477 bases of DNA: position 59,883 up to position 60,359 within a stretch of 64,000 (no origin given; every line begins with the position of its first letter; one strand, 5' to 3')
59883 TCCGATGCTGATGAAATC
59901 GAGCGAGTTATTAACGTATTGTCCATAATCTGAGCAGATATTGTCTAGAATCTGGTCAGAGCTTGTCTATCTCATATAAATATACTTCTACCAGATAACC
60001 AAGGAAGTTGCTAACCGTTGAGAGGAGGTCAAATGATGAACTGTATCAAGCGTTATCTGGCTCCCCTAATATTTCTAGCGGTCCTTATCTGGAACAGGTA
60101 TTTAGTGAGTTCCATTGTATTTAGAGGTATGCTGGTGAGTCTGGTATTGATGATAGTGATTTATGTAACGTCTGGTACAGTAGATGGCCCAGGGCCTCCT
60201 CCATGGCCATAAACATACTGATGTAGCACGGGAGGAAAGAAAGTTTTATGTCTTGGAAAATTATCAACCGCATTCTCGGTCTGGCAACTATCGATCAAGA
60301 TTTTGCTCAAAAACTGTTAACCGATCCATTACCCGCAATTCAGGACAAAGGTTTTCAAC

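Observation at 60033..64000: Onset of a biosynthetic gene cluster: two small RBS-driven genes + SARP activator + conserved 318-aa protein + enediyne/PUFA-type iterative PKS ketosynthase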

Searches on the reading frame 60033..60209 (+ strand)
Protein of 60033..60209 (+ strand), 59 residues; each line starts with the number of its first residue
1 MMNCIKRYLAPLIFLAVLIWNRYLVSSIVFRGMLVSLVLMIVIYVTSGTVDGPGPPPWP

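Call 5: search_protein_families(library=pfam, proteins=[window:60033-60209:+], max_evalue=0.1)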
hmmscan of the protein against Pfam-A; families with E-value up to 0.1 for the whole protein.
window:60033-60209:+ (59 aa): 1 family
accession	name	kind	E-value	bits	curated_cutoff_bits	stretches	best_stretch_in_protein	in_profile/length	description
PF24709.1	DUF7670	-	0.025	15.4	29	1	11-43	53-84/118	Domain of unknown function (DUF7670)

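Call 6: search_protein_families(library=ncbifam, proteins=[window:60033-60209:+], max_evalue=0.1)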
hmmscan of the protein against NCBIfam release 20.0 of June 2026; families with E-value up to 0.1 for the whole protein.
window:60033-60209:+ (59 aa): 0 families
